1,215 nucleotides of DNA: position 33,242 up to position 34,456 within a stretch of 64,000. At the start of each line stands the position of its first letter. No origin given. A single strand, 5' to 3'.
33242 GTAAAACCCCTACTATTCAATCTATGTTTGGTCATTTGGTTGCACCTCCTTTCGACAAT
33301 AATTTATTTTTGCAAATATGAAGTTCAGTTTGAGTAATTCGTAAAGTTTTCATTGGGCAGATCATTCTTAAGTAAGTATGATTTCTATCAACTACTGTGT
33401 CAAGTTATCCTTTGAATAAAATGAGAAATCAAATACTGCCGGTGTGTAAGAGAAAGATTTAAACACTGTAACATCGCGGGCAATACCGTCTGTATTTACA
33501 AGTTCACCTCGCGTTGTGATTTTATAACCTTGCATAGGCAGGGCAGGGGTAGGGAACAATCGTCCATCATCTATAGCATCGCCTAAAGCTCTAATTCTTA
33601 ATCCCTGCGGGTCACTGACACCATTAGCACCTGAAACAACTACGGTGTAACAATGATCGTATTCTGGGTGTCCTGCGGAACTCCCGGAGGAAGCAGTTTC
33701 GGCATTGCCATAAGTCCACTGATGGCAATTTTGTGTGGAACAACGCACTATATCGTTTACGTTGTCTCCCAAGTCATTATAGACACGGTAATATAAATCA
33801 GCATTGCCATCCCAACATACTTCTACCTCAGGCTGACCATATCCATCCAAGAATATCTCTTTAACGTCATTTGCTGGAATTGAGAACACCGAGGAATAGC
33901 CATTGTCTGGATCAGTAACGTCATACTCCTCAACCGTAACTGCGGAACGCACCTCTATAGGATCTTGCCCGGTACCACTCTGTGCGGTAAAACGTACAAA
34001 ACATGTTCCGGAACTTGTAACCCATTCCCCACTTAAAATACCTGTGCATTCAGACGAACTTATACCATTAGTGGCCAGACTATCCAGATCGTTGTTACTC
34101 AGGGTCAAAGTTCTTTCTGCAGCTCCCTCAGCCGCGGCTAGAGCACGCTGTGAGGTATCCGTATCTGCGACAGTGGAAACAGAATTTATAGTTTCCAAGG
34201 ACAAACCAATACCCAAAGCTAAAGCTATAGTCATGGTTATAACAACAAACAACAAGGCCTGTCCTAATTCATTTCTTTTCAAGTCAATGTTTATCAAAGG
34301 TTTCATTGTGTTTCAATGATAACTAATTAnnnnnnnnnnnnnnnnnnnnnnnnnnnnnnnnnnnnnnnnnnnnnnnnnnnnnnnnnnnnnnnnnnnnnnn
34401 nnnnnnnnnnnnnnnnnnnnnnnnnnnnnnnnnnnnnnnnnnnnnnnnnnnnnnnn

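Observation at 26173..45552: About 19 kb dedicated to a type IV pilus (T4P) apparatus: pilM/N/O, seven prepilin-type pilins, two PilX-like proteins, a giant Cys-rich secreted protein, and pilB-pilT-pilC-pilA-pilD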

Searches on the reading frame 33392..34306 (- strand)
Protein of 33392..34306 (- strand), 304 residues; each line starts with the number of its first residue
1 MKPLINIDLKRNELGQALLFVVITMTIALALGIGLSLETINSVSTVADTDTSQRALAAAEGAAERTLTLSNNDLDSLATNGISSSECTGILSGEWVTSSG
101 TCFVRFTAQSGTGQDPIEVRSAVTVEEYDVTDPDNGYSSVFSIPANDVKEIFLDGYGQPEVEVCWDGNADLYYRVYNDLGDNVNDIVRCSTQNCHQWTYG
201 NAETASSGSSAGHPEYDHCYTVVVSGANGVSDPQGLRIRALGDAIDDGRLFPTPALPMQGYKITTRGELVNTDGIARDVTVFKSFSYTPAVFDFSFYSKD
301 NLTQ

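Call 5: search_protein_families(library=pfam, max_evalue=0.01, proteins=[window:33392-34306:-])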
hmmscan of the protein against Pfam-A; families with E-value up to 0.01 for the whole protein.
window:33392-34306:- (304 aa): 0 families

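Call 6: search_protein_families(library=ncbifam, max_evalue=0.01, proteins=[window:33392-34306:-])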
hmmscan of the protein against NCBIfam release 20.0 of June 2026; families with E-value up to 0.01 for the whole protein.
window:33392-34306:- (304 aa): 0 families

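Call 16: find_homologous_proteins(query=window:33392-34306:-)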
Query window:33392-34306:- (304 aa): 34 proteins with E <= 0.001 among 3801 candidates.
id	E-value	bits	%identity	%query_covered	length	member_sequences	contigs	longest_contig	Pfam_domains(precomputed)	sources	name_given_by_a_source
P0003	1.6e-200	683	100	100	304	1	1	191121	-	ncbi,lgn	-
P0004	8.9e-174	595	88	100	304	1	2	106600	-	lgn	-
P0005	4.6e-160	550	83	97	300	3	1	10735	-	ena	-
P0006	7.9e-111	388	62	96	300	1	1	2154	-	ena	-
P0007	5.3e-92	326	56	97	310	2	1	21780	-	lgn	-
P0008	8.9e-92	326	56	96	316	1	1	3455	-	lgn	-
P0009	2.9e-85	304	52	100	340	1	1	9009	-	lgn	-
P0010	7.0e-81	290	50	97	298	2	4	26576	-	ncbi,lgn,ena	-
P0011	1.0e-76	276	48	97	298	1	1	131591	-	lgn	-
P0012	1.3e-75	272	49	98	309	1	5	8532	-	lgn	-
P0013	4.4e-57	212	42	96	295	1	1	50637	-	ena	-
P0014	9.1e-51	191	40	99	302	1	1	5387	-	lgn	-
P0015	1.1e-47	181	38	100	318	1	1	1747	-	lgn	-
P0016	7.8e-47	178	41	96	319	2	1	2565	-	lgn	-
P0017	2.3e-44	170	39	96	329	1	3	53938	-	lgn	-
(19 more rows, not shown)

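Call 18: search_protein_families(library=pfam, alignment_id=A1, max_evalue=10)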
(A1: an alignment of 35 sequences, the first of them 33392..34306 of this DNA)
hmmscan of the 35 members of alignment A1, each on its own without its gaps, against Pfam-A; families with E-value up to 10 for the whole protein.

A. member 1, window:33392-34306:- (304 aa): 0 families

B. families by the number of members that match (of 35 scanned): 22 families
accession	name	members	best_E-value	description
PF14341.11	PilX_N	2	0.11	PilX N-terminal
PF25300.1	Fn3_Dep-1_3rd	1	0.0014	Dep-1 third Fn3-like domain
PF22807.2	TrAA12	1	0.0019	TrAA12-like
PF12985.13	DUF3869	1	0.0096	Domain of unknown function (DUF3869)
PF08184.16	Cuticle_2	1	0.019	Cuticle protein 7 isoform family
PF06522.17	B12D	1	0.031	NADH-ubiquinone reductase complex 1 MLRQ subunit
PF17518.7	DUF5443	1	0.041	Family of unknown function (DUF5443)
PF22700.2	MVD-like_N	1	0.06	Diphosphomevalonate decarboxylase-like N-terminal domain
PF10333.14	Pga1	1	0.089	GPI-Mannosyltransferase II co-activator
PF23924.1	DUF7263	1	0.093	Family of unknown function (DUF7263)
PF01257.25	2Fe-2S_thioredx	1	0.095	Thioredoxin-like [2Fe-2S] ferredoxin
PF11859.13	DUF3379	1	0.12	Protein of unknown function (DUF3379)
PF21910.2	GH85_C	1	0.18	GH85 endohexosaminidases, C-terminal domain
PF16110.10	DUF4828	1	0.19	Domain of unknown function (DUF4828)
PF02825.26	WWE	1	0.2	WWE domain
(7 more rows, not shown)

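Call 26: predict_structure(alignment_id=A1)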
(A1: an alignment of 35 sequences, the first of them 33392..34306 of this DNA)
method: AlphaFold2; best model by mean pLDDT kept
length: 304 residues; sequences in the alignment: 35
mean_pLDDT: 84.3   pTM: 0.67
mean pLDDT of the five models: 84.3, 83.2, 82.1, 81.9, 79.7
residues with pLDDT >= 90: 170; 70-90: 79; 50-70: 51; < 50: 4
segments of 3 or more residues with pLDDT < 50: 1-3
pLDDT, mean of each block of 10 residues (from residue 1): 50 72 90 74 65 89 93 92 93 93 84 73 89 74 91 91 94 92 92 79 92 94 93 93 93 88 93 85 80 59 53
secondary structure, 60 per line:
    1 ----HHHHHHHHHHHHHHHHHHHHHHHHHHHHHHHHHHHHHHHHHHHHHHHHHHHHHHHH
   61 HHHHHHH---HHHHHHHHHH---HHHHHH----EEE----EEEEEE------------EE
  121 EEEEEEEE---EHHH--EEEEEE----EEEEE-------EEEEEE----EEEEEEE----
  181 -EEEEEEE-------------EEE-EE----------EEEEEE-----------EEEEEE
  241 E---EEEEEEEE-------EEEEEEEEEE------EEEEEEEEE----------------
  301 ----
elements in order: H5-67 H71-80 H84-89 E94-96 E101-106 E119-128 E138-143 E148-152 E160-165 E170-176 E182-188 E202-204 E218-223 E235-241 E245-252 E260-269 E276-284

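Call 30: find_related_loci(query=A1, collection=genome_contigs, flank=10000)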
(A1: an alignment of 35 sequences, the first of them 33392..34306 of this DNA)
Query A1 (304 aa) in genome_contigs; peptide patterns used: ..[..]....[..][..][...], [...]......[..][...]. (x = any residue, [..] = any of these).
295 stretches matched a pattern; 40 encode a relative of the query (tblastn E <= 1e-3); 38 distinct loci.
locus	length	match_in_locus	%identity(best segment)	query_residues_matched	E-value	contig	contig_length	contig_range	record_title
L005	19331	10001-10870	38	1-303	5e-49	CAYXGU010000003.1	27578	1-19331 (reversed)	MAG TPA_asm: uncultured Candidatus Saccharibacteria bacterium isolate SRP329715_co1_64 genome assembly, contig: NODE_244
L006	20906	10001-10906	36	7-304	2e-48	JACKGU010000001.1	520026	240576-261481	MAG: Candidatus Nomurabacteria bacterium isolate HK-STAS-PATE-46 HK-STAS-PATE-46_1, whole genome shotgun sequence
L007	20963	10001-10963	37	5-302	1e-45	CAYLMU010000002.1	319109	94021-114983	MAG TPA_asm: uncultured Candidatus Saccharibacteria bacterium isolate SRP193661_co1_136 genome assembly, contig: NODE_12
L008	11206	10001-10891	40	13-302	1e-45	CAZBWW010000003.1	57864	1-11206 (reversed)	MAG TPA_asm: uncultured Candidatus Saccharibacteria bacterium isolate SRP329715_co1_384 genome assembly, contig: NODE_60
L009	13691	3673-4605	36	4-302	8e-41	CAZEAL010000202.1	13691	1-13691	MAG TPA_asm: uncultured Candidatus Saccharibacteria bacterium isolate binchicken_co169_150 genome assembly, contig: k99_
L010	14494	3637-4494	37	11-298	7e-41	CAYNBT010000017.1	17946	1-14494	MAG TPA_asm: uncultured Candidatus Saccharibacteria bacterium isolate SRP342105_co1_255 genome assembly, contig: NODE_42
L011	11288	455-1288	34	11-302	2e-38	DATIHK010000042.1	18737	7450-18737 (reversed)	MAG TPA_asm: Candidatus Saccharimonadales bacterium isolate SMAG_U15636 k141_1165801, whole genome shotgun sequence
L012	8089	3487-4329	34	8-304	2e-36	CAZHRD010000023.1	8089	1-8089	MAG TPA_asm: uncultured Candidatus Saccharibacteria bacterium isolate binchicken_co129_933 genome assembly, contig: NODE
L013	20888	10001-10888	34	13-304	8e-34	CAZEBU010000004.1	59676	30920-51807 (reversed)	MAG TPA_asm: uncultured Candidatus Saccharibacteria bacterium isolate SRP128015_co2_294 genome assembly, contig: NODE_82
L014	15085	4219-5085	32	5-298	5e-33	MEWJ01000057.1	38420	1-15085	MAG: candidate division WWE3 bacterium RIFOXYD1_FULL_43_17 rifoxyd1_full_scaffold_833, whole genome shotgun sequence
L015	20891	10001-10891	32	11-302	1e-31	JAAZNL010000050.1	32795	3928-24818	MAG: candidate division WWE3 bacterium isolate AS27yjCOA_165 139338_AS27, whole genome shotgun sequence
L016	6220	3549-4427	33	11-302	3e-31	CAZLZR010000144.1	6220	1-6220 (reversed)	MAG TPA_asm: uncultured Acetivibrio sp. isolate binchicken_co152_19 genome assembly, contig: NODE_12522_length_6220_cov_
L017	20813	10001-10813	35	11-304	1e-30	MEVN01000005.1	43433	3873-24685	MAG: candidate division WWE3 bacterium RIFCSPLOWO2_12_FULL_36_10 rifcsplowo2_12_scaffold_1374, whole genome shotgun sequ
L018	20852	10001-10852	32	8-298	1e-30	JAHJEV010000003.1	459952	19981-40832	MAG: Patescibacteria group bacterium isolate Modern_marine_glass_biofilm.mb.140 Modern_marine_gla.mb.140_k141_410344, wh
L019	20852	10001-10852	35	15-298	4e-30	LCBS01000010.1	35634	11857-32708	MAG: candidate division WWE3 bacterium GW2011_GWB1_41_6 UU72_C0010, whole genome shotgun sequence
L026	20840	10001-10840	28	15-302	3e-23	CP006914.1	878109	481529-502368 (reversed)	Candidate division WWE3 bacterium RAAC2_WWE3_1 chromosome, complete genome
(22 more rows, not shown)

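Call 42: search_protein_families(library=pfam, max_evalue=0.01, proteins=[L026:1636-3804:+, L026:3959-4480:+, L026:5647-6300:+, L026:6513-7109:+, L026:11036-11968:+, L026:12082-12543:+, L026:12592-13140:+, L026:13160-14314:+, L026:16469-18079:+, L026:18770-20185:+])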
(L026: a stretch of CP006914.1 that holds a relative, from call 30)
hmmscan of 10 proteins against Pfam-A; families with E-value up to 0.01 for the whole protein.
L026:1636-3804:+ (722 aa): 6 families
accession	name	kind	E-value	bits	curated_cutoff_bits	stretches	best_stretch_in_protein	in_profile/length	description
PF01131.25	Topoisom_bac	-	8.3e-123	410.8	35.1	1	128-541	2-410/411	DNA topoisomerase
PF01396.24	Zn_ribbon_Top1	-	1.8e-40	136.9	32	3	620-655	2-36/39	Topoisomerase DNA binding C4 zinc finger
PF01751.28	Toprim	-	6e-22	78.1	23.1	1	2-113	1-96/96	Toprim domain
PF10465.15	Inhibitor_I24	-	0.00026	21.3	27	0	411-446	3-38/136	PinA peptidase inhibitor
PF13662.12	Toprim_4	-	0.0017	19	25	1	63-101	40-78/85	Toprim domain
PF07754.17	HVO_2753_ZBP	-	0.0096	16.1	33.2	0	658-675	14-31/46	Small zinc finger protein HVO_2753-like, Zn-binding pocket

L026:3959-4480:+ (173 aa): 0 families

L026:5647-6300:+ (217 aa): 0 families

L026:6513-7109:+ (198 aa): 0 families

L026:11036-11968:+ (310 aa): 1 family
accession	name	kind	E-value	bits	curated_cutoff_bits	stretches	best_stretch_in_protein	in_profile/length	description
PF00318.25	Ribosomal_S2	-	4.8e-85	284.6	26.1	1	12-227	1-216/216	Ribosomal protein S2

L026:12082-12543:+ (153 aa): 1 family
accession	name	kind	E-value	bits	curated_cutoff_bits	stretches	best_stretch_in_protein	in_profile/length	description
PF00889.24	EF_TS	-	7.1e-20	71.9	27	1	74-150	3-77/204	Elongation factor TS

L026:12592-13140:+ (182 aa): 1 family
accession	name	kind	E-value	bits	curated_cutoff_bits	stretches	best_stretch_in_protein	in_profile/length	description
PF01765.24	RRF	-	3.9e-54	183.4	29.7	1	18-180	2-164/164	Ribosome recycling factor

L026:13160-14314:+ (384 aa): 5 families
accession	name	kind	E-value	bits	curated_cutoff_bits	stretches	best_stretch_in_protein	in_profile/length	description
PF02163.28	Peptidase_M50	-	8.3e-54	182.7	27.2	1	7-372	2-220/221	Peptidase family M50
PF17820.7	PDZ_6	-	3e-08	33.7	27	1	153-204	1-52/54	PDZ domain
PF00595.29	PDZ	-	1e-05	26.2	23.2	1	150-193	25-68/81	PDZ domain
PF14685.13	PDZ_Tricorn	-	4.8e-05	23.7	25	1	161-208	31-80/88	Tricorn protease PDZ domain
PF13180.12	PDZ_2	-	0.0028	18.3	27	1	151-204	13-67/80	PDZ domain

L026:16469-18079:+ (536 aa): 24 families
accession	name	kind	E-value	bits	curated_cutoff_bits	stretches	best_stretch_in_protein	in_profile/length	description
PF13177.12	DNA_pol3_delta2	-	2.9e-46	157.8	27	1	21-176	4-159/161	DNA polymerase III, delta subunit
PF00004.35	AAA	-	6.7e-14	52.9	21.2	1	40-173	2-127/131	ATPase family associated with various cellular activities (AAA)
PF12169.13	DNA_pol3_gamma3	-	1.8e-08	34.7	24.4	1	229-349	5-126/143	DNA polymerase III subunits gamma and tau domain III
PF13401.12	AAA_22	-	2.7e-08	34.6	27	1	39-156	8-123/130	AAA domain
PF07728.20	AAA_5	-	1.1e-07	32.4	22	1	40-144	3-92/139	AAA domain (dynein-related subfamily)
PF20964.2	DnaX_C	-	7.3e-07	29.6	26.2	1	411-498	6-93/113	DNA polymerase III subunit tau, C-terminal domain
PF13604.12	AAA_30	-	7.7e-06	26.2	27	1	36-144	18-114/191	AAA domain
PF13173.12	AAA_14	-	9.1e-06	26.1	27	1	37-156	3-98/129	AAA domain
PF05496.18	RuvB_N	-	1.8e-05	25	27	1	10-68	3-64/159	Holliday junction DNA helicase RuvB P-loop domain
PF13238.12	AAA_18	-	6.5e-05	23.8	29.4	1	41-127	3-80/128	AAA domain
PF12775.13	AAA_7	-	7.8e-05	22.7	25.8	0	34-61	31-58/181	P-loop containing dynein motor region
PF22608.2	DNAX_ATPase_lid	-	0.00015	21.9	27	1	181-222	1-42/49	DNA polymerase III clamp loader subunit, ATPase lid domain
PF13191.12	AAA_16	-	0.00017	22.6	32.6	1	28-75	17-64/167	AAA ATPase domain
PF03215.21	Rad17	-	0.0002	21.8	23.8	1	4-64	9-73/186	Rad17 P-loop domain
PF06068.19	TIP49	-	0.00051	19.8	23.8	0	23-61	36-75/347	TIP49 P-loop domain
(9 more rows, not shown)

L026:18770-20185:+ (471 aa): 5 families
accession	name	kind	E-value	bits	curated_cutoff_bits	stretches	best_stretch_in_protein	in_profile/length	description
PF01406.26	tRNA-synt_1e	-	9.4e-93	311.3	27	1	23-338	2-300/301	tRNA synthetases class I (C) catalytic domain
PF09334.17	tRNA-synt_1g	-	6.3e-09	35.5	20.1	1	263-340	300-377/391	tRNA synthetases class I (M)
PF00133.28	tRNA-synt_1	-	4.4e-06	26.1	22.7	0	32-168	26-168/414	tRNA synthetases class I (I, L, M and V)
PF09190.17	DALR_2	-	6.6e-05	23.8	22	1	366-389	1-24/57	DALR domain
PF01921.24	tRNA-synt_1f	-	0.00052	19.5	27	0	33-79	25-71/360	tRNA synthetases class I (K)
